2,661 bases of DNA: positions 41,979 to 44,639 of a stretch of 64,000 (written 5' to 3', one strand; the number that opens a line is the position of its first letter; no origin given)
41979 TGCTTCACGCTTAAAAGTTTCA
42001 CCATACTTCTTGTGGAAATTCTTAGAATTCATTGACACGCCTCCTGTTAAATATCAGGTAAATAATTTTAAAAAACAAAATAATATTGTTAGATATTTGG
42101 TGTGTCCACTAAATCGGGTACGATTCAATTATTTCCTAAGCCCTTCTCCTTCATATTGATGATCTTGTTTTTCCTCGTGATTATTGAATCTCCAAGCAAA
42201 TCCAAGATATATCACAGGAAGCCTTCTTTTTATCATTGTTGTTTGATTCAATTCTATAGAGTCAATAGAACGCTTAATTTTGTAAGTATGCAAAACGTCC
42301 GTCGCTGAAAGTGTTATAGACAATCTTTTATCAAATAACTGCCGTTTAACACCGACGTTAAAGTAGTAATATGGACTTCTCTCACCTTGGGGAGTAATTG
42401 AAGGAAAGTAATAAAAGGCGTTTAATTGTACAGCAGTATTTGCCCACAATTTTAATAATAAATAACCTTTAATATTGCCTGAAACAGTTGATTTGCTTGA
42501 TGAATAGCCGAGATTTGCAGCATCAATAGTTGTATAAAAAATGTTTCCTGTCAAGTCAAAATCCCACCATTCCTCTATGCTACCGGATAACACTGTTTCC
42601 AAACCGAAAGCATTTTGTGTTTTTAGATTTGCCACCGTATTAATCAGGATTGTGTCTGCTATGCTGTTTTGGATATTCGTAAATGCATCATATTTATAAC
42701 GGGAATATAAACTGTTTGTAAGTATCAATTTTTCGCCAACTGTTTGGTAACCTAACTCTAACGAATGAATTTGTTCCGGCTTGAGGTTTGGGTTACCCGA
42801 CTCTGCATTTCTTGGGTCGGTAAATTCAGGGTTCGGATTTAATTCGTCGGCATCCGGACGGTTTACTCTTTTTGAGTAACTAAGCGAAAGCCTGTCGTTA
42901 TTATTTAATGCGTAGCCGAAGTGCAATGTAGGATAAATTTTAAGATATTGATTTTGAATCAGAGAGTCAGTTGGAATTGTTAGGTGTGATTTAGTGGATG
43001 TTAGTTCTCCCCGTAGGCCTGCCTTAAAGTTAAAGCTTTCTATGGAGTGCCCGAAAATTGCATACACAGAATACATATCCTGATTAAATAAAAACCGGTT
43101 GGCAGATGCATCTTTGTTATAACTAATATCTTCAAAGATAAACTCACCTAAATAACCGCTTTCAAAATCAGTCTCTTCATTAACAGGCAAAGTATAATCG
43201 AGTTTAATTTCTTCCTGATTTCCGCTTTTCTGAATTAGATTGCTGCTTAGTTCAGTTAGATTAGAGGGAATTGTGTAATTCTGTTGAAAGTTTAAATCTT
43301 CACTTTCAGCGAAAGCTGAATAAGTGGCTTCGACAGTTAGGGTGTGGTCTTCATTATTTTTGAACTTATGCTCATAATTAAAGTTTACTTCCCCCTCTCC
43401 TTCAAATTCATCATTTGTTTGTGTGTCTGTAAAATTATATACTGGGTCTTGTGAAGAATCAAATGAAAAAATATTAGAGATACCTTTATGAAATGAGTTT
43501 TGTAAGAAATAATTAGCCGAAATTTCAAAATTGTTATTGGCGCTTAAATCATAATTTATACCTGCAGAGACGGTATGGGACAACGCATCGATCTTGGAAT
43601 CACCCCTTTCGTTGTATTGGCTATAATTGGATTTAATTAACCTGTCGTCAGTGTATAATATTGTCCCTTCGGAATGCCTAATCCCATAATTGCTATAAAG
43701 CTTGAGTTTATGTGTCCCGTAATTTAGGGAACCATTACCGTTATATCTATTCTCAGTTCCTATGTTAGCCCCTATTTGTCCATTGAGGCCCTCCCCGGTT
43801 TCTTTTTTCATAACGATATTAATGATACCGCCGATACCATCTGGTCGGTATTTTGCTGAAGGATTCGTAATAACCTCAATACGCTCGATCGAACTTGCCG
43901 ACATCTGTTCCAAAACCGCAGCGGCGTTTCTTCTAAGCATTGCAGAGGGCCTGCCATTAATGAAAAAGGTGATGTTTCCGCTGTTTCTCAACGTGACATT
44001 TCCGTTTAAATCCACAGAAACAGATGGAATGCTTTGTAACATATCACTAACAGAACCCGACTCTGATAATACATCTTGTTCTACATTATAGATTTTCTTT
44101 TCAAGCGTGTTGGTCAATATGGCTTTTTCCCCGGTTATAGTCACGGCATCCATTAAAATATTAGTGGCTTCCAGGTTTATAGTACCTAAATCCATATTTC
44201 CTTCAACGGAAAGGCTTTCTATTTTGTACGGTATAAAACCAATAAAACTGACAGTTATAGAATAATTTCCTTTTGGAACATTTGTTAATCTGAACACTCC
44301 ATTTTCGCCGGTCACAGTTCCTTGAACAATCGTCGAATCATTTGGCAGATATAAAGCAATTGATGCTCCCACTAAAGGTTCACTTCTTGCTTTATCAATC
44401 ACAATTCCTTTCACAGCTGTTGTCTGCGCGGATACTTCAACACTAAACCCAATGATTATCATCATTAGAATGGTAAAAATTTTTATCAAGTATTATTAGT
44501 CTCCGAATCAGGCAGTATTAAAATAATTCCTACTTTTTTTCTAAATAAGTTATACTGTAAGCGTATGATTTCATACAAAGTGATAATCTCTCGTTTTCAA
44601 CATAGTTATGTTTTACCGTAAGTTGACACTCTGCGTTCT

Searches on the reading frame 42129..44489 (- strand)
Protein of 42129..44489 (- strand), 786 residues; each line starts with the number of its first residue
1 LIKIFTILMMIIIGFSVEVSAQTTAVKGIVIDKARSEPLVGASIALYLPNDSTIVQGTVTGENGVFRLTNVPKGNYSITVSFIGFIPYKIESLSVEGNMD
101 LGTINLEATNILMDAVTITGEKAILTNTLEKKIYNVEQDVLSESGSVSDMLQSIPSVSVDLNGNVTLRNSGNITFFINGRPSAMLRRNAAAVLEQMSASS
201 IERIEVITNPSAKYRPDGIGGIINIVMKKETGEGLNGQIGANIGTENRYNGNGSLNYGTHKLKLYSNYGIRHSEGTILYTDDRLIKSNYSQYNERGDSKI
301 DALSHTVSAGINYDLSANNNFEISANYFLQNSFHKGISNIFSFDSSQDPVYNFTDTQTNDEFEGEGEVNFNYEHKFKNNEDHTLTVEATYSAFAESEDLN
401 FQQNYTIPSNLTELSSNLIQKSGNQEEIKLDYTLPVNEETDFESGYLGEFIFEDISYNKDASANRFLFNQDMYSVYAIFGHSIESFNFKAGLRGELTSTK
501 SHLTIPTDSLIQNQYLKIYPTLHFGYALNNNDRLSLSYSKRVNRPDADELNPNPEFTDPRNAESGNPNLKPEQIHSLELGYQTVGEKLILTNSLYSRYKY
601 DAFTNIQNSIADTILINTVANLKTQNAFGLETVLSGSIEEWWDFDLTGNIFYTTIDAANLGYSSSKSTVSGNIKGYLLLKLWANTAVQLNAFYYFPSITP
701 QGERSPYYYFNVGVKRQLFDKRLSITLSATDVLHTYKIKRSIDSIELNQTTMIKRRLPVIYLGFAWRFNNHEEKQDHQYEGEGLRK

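Call 20: search_protein_families(library=pfam, proteins=[window:42129-44489:-], max_evalue=0.001)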
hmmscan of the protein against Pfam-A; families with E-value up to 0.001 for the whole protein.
window:42129-44489:- (786 aa): 6 families
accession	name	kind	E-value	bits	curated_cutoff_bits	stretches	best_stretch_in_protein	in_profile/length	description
PF14905.12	OMP_b-brl_3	-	2.8e-80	270.8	27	1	374-766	1-408/408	Outer membrane protein beta-barrel family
PF00593.30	TonB_dep_Rec_b-barrel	-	2.9e-16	60.8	27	1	248-727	10-431/436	TonB dependent receptor-like, beta-barrel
PF13620.12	CarboxypepD_reg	-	6.8e-14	52.4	32.3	1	26-97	2-71/82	Carboxypeptidase regulatory-like domain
PF13715.12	CarbopepD_reg_2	-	3e-12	46.9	32.2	1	26-118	1-88/88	CarboxypepD_reg-like domain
PF07715.20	Plug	-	5.7e-09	36.9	23.9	1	138-222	14-107/107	TonB-dependent Receptor Plug Domain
PF17802.7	SpaA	-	3e-05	24.5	23.1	1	29-78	6-56/91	Prealbumin-like fold domain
